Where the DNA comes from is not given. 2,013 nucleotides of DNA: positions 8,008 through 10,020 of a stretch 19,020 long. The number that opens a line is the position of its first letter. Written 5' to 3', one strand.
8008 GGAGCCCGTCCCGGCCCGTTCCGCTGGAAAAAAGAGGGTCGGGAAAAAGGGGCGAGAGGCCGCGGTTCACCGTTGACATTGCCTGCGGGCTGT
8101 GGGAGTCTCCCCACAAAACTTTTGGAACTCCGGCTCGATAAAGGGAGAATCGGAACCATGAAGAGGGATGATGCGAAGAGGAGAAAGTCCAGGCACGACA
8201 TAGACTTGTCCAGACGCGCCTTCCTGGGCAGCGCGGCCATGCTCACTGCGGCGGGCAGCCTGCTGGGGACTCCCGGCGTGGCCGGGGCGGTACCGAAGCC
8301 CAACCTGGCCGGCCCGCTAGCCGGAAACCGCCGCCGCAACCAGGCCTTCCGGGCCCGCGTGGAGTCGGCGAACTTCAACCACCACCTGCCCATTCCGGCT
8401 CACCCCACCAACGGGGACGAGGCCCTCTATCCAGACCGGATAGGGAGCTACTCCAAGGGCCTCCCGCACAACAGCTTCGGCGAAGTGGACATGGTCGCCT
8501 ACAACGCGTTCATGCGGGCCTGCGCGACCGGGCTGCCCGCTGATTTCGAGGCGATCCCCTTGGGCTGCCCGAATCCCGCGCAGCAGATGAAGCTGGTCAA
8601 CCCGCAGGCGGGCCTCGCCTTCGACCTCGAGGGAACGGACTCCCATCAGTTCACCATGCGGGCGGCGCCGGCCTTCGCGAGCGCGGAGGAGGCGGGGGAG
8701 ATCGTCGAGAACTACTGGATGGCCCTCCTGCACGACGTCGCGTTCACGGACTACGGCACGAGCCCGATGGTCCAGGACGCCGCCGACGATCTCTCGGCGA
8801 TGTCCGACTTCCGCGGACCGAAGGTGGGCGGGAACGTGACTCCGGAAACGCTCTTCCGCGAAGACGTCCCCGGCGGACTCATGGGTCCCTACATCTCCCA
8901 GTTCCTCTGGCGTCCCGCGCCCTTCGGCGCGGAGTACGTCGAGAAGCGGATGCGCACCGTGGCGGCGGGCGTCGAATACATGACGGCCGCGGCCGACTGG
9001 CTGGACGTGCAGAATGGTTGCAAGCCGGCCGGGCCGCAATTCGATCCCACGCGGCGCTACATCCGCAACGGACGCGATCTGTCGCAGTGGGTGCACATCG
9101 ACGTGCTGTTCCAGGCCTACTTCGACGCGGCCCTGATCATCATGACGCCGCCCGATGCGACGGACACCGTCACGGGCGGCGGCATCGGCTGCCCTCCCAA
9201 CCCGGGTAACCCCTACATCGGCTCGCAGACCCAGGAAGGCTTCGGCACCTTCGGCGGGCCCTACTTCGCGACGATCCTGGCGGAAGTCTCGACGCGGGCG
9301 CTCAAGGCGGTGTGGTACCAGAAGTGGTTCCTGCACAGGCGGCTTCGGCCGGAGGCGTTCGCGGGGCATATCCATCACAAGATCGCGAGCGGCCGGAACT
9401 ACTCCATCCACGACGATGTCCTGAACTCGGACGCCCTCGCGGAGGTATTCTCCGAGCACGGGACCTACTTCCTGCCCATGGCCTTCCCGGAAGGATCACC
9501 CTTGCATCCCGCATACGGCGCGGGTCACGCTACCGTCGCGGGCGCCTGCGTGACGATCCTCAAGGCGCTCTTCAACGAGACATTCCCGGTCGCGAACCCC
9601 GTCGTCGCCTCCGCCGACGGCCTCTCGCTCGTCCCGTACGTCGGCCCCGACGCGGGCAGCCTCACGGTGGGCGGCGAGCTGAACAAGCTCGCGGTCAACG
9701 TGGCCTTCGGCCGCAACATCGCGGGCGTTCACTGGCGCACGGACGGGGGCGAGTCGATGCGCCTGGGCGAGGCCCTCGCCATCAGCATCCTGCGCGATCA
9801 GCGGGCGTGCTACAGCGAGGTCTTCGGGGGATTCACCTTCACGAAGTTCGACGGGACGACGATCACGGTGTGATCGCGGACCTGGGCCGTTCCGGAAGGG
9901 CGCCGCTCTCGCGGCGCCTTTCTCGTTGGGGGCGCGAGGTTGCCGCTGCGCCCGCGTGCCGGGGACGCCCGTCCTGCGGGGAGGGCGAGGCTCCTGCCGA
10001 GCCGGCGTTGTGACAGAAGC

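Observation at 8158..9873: Tat-exported vanadium-haloperoxidase-family enzyme next to WS/DGAT and acpS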

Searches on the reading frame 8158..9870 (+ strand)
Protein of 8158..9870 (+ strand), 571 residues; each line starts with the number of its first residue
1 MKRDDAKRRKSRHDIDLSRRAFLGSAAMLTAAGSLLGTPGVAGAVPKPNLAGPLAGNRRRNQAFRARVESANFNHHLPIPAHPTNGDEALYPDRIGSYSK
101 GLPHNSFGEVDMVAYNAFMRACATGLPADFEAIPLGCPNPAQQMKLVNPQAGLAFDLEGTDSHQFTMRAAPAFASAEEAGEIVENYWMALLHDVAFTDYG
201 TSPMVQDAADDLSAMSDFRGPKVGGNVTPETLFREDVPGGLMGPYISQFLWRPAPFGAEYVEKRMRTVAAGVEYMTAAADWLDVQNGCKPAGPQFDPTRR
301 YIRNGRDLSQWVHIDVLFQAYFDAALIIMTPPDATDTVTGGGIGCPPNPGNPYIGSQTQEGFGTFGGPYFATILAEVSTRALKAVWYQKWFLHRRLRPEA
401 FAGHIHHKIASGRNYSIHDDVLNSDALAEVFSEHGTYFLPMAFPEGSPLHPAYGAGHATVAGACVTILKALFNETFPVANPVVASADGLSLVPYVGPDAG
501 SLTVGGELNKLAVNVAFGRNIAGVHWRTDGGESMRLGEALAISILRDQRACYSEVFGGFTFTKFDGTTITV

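Call 5: search_protein_families(library=pfam, proteins=[window:8158-9870:+], max_evalue=1)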
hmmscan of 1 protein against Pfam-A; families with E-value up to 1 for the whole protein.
window:8158-9870:+ (571 aa): 2 families
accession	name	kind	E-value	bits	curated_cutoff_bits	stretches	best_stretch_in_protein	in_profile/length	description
PF01569.27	PAP2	-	0.00016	21.8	27.2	1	371-547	8-124/130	PAP2 superfamily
PF10518.14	TAT_signal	-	0.075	13.5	22.7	1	16-35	1-20/21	TAT (twin-arginine translocation) pathway signal sequence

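Call 6: search_protein_families(library=ncbifam, proteins=[window:8158-9870:+], max_evalue=1)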
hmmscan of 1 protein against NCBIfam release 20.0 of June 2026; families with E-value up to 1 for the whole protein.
window:8158-9870:+ (571 aa): 1 family
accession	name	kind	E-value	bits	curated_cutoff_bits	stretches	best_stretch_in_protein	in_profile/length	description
TIGR02811.1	formate_TAT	hypoth_equivalog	0.16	12.3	48.45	1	13-44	5-37/66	formate dehydrogenase region TAT target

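Call 7: search_solved_structures(query=window:8158-9870:+, max_evalue=1, show_alignments=3)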
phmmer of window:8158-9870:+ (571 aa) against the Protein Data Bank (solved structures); distinct sequences matched with E-value up to 1: 13.
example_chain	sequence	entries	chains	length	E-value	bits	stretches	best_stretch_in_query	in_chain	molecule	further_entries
7qvw_AAA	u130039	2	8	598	6.5e-79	269.6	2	255-570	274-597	Vanadium-dependent bromoperoxidase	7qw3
1qhb_A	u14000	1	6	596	8e-79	269.4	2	255-570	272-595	HALOPEROXIDASE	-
1up8_A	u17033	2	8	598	1.3e-77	265.3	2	255-570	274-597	VANADIUM-DEPENDENT BROMOPEROXIDASE 1 | Vanadium-dependent bromoperoxidase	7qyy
8vgx_A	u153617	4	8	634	2.7e-77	264.3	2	255-570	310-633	Vanadium-dependent bromoperoxidase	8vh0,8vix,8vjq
7qwi_AAA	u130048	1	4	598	3.9e-77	263.8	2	255-570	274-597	Vanadium-dependent bromoperoxidase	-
1qi9_A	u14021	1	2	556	8.4e-76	259.4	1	53-569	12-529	Vanadium-dependent bromoperoxidase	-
8q21_A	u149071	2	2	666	2e-71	244.9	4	424-569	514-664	Vanadium-dependent bromoperoxidase, putative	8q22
5lpc_A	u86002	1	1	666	2.1e-71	244.9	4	424-569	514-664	Vanadium-dependent bromoperoxidase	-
8q20_A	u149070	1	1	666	2.7e-71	244.5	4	424-569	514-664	Vanadium-dependent bromoperoxidase, putative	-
5aa6_A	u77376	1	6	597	2.5e-68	234.7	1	55-548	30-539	VANADIUM-DEPENDENT BROMOPEROXIDASE 2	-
7khn_A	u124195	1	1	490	0.7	12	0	12-56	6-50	Amine oxidase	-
5ttj_A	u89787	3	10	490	0.71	12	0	12-56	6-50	Amine oxidase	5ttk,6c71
7kho_A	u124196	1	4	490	0.71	12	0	12-56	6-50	Amine oxidase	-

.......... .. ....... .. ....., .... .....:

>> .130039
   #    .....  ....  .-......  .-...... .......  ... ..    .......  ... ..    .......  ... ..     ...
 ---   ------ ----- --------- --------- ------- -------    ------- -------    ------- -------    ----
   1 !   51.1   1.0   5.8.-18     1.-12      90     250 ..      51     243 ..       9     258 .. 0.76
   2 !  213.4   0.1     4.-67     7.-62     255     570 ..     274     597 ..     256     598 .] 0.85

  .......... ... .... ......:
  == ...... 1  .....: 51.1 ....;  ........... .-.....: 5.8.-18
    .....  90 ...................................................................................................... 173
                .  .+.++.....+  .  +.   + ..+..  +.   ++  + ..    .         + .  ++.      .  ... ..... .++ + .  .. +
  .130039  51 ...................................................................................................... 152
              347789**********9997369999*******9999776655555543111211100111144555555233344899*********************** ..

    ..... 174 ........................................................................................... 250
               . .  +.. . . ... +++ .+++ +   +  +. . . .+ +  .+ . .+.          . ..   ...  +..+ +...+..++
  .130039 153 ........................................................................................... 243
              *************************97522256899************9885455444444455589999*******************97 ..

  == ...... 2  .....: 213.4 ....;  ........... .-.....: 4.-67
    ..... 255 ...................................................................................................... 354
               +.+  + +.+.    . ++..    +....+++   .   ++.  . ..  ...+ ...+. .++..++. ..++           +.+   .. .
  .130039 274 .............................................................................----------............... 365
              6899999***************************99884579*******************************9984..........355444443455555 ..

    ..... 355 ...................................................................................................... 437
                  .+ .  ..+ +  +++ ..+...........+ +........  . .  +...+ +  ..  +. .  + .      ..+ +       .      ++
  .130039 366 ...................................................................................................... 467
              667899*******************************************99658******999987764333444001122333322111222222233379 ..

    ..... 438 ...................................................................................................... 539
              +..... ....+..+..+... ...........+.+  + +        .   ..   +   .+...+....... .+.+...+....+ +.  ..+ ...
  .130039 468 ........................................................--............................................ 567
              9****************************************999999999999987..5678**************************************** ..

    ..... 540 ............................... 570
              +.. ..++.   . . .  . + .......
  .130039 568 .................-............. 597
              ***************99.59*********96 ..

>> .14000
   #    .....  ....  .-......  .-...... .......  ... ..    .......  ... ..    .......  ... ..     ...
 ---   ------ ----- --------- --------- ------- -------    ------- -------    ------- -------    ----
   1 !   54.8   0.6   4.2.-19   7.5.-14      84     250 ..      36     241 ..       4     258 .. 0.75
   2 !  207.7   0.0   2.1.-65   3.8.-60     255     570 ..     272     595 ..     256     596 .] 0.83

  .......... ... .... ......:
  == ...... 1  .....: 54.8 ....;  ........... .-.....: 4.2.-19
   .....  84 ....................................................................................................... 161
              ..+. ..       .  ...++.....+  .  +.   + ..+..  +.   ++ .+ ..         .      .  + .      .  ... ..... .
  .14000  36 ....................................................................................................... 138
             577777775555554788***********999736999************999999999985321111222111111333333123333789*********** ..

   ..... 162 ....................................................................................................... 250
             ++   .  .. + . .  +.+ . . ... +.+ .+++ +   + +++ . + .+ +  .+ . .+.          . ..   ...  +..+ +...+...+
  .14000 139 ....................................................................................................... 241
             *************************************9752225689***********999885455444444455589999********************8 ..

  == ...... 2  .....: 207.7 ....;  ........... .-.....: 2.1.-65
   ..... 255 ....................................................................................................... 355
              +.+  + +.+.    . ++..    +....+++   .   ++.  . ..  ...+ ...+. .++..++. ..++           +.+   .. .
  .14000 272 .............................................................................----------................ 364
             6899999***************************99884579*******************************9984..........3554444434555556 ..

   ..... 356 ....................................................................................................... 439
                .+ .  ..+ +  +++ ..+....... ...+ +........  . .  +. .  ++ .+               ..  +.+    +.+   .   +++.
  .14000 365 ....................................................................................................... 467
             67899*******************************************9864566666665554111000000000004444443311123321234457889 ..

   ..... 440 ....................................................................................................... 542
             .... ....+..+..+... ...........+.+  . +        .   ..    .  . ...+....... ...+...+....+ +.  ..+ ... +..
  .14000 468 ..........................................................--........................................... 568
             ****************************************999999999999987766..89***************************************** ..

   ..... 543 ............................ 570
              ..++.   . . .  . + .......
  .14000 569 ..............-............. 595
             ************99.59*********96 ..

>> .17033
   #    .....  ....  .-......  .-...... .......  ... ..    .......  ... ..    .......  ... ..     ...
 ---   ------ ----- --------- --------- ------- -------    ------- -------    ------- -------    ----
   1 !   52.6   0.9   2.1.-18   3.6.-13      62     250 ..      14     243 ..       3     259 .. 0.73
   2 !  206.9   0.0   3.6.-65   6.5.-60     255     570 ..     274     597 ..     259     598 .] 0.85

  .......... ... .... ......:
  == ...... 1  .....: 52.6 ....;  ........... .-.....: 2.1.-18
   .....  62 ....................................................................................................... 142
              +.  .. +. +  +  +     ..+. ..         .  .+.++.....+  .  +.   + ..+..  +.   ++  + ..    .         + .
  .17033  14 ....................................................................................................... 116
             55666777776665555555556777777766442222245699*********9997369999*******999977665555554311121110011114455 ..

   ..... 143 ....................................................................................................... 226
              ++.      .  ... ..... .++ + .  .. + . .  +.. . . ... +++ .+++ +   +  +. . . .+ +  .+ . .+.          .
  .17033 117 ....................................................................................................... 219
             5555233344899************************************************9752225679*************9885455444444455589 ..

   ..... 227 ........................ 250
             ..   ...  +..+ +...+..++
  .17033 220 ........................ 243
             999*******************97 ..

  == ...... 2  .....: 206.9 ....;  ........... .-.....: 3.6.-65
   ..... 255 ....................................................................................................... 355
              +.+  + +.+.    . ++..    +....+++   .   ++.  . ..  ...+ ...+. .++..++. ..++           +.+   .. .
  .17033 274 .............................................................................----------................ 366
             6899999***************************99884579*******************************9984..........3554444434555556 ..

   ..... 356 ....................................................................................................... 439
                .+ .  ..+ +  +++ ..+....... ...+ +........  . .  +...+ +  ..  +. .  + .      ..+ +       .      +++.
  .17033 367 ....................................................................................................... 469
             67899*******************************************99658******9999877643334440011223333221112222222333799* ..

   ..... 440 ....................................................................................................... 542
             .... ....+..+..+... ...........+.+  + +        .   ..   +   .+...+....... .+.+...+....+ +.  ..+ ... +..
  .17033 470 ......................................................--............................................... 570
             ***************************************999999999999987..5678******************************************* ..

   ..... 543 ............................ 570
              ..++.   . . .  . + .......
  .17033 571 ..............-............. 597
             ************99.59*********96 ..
